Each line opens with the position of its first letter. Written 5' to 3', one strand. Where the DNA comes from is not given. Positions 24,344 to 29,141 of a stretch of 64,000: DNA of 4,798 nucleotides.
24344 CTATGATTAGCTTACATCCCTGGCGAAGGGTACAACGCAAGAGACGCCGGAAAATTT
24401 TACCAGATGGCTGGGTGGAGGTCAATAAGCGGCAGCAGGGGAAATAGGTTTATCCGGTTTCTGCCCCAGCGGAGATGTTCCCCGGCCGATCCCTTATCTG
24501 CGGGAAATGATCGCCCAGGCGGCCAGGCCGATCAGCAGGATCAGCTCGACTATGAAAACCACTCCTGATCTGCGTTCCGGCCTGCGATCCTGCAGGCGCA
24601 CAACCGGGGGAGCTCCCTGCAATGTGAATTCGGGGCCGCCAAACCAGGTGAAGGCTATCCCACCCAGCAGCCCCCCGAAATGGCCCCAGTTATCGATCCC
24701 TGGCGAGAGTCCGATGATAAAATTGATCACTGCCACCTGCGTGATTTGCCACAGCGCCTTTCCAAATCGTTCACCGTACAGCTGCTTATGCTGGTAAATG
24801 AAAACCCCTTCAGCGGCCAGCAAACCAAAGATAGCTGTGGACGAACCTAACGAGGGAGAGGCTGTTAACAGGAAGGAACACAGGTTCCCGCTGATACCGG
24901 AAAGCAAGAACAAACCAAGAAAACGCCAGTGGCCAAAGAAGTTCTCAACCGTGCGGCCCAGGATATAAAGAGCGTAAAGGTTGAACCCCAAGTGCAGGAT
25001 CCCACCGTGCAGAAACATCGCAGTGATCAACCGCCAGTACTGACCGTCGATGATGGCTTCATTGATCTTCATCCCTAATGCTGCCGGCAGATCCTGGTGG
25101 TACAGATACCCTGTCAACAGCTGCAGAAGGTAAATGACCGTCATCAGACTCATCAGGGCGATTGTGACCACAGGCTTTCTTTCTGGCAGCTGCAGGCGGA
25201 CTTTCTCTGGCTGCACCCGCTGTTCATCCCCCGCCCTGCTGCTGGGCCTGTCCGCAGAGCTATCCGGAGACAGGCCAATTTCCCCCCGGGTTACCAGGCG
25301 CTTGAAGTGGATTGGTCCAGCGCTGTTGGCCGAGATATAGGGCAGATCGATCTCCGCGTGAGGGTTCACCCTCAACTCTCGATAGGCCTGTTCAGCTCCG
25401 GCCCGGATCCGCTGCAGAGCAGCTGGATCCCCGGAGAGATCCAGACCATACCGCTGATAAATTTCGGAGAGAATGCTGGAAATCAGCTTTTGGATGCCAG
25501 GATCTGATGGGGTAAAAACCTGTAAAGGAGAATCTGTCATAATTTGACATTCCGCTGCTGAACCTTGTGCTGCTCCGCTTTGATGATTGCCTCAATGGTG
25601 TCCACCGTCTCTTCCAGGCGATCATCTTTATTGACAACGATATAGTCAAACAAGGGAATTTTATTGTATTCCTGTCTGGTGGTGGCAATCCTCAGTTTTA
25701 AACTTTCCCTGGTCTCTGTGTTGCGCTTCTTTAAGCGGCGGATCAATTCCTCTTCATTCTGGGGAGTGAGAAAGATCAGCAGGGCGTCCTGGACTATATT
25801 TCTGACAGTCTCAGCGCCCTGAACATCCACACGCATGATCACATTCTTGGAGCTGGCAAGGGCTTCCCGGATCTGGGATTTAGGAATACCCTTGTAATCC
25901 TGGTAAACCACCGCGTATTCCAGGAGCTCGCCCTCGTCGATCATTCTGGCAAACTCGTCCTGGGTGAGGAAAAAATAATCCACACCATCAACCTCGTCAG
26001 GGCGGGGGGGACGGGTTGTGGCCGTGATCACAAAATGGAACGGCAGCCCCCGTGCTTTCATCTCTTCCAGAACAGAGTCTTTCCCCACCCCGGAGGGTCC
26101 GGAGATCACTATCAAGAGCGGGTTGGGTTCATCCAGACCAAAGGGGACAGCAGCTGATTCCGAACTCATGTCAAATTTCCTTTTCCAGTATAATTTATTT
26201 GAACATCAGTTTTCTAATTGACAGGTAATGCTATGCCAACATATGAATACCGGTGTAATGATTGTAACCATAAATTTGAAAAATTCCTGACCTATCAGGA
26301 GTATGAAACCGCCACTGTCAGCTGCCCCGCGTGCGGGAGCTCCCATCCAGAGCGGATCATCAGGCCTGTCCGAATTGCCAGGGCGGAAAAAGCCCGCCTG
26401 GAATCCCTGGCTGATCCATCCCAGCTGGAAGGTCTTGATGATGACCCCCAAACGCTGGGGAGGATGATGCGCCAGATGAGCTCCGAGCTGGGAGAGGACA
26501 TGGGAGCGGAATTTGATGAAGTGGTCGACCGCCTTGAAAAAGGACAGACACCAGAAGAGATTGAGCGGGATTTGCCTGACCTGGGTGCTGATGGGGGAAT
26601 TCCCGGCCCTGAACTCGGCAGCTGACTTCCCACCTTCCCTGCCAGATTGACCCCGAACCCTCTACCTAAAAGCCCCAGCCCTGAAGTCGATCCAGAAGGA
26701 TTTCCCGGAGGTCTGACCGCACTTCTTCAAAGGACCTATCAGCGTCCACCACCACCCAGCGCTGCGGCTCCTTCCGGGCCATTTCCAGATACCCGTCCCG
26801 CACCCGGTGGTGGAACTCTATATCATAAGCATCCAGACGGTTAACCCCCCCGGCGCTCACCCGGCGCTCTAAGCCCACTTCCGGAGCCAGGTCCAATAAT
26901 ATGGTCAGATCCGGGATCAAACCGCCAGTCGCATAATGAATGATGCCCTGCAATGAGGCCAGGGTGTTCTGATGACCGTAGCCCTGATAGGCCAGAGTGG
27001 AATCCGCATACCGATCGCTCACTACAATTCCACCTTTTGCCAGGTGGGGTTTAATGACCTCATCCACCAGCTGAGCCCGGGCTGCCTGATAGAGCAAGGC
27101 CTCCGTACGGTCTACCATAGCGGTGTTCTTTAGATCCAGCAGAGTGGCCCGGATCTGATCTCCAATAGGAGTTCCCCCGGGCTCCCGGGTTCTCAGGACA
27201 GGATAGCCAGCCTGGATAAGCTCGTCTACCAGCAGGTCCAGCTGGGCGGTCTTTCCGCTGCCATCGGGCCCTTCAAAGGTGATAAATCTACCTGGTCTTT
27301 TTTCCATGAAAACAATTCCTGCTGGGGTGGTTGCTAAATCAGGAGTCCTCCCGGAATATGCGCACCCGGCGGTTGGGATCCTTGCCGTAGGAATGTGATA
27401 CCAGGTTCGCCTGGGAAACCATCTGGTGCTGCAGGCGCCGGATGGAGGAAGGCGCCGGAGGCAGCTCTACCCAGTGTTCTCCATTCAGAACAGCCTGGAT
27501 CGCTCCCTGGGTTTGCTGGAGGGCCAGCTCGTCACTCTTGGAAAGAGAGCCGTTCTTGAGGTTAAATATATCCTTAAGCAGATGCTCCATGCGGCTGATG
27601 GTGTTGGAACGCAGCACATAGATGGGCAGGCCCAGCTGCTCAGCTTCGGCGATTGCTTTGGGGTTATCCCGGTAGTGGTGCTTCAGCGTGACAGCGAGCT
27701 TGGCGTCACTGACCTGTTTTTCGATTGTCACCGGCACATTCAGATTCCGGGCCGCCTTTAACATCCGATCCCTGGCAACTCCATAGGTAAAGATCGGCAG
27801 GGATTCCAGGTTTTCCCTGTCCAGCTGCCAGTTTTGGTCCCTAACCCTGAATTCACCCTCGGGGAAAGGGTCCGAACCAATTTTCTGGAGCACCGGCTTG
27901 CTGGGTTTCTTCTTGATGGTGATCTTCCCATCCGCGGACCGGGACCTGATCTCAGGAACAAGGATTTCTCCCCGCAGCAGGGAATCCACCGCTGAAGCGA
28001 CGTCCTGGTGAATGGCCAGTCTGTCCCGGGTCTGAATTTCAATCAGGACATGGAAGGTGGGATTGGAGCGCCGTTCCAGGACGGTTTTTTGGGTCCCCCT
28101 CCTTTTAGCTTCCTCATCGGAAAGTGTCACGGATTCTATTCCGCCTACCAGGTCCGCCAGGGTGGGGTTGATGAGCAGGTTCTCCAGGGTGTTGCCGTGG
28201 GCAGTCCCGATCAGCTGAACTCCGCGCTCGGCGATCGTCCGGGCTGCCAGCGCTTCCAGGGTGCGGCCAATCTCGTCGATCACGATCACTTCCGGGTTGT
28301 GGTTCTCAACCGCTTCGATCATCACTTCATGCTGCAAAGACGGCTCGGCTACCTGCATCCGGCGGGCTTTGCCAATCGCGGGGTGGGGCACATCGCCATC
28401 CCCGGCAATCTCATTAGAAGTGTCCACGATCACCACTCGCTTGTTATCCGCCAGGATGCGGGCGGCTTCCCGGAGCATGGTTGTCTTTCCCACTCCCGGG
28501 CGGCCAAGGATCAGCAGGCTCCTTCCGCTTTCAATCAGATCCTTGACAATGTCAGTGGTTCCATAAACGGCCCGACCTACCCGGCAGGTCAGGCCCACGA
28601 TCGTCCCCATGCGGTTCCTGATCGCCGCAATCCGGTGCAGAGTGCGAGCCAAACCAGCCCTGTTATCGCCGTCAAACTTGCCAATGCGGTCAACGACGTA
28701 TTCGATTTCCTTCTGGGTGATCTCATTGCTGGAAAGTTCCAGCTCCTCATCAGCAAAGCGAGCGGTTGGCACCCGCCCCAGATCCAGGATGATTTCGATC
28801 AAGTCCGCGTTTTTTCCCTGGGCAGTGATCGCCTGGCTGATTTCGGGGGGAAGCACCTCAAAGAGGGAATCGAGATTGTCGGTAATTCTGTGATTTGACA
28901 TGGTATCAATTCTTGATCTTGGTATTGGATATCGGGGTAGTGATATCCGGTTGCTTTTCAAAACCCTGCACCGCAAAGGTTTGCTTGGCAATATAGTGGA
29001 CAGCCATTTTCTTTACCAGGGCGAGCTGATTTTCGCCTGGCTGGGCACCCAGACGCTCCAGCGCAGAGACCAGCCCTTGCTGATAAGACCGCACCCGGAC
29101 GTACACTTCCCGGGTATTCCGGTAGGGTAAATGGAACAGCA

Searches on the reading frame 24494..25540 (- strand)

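Call 18: search_protein_families(library=pfam, max_evalue=0.0001, proteins=[window:24494-25540:-])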
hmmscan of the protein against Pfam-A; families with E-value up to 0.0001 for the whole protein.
window:24494-25540:- (348 aa): 2 families
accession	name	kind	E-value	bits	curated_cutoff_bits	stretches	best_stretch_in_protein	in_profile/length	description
PF01694.28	Rhomboid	-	1.7e-35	122.8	22.6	1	166-301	2-140/143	Rhomboid domain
PF00012.26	HSP70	-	2e-06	26.8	20.6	1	18-87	229-297/599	Hsp70 protein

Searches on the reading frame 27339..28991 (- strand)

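Call 18: search_protein_families(library=pfam, max_evalue=0.0001, proteins=[window:27339-28991:-])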
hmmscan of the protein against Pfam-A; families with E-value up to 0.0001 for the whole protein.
window:27339-28991:- (550 aa): 12 families
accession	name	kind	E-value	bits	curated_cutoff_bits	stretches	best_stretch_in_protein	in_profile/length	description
PF25516.1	PTPase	-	1.1e-21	77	27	1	400-476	3-79/79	Phosphotyrosine protein phosphatase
PF19568.5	Spore_III_AA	-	1.6e-11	44.3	27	1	128-283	113-276/306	Sporulation stage III, protein AA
PF01424.28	R3H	-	8e-10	39.1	26.8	1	501-547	14-60/60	R3H domain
PF00004.35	AAA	-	2.4e-06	28.5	21.2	1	159-246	1-71/131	ATPase family associated with various cellular activities (AAA)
PF03266.21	NTPase_1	-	2.4e-06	27.9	23.9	0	159-184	2-27/168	NTPase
PF13604.12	AAA_30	-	1.1e-05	25.7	27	1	147-249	8-105/191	AAA domain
PF13481.12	AAA_25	-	1.5e-05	25.1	27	0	147-184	24-61/195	AAA domain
PF13191.12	AAA_16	-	2e-05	25.6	32.6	0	155-195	23-63/167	AAA ATPase domain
PF13401.12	AAA_22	-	2.7e-05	24.9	27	0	155-243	4-95/130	AAA domain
PF07728.20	AAA_5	-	3.4e-05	24.3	22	1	159-247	2-81/139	AAA domain (dynein-related subfamily)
PF13479.12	AAA_24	-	4.6e-05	23.8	27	0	157-254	3-86/195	AAA domain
PF20720.3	nSTAND3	-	9.8e-05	22.5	27.2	0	149-194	10-56/155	Novel STAND NTPase 3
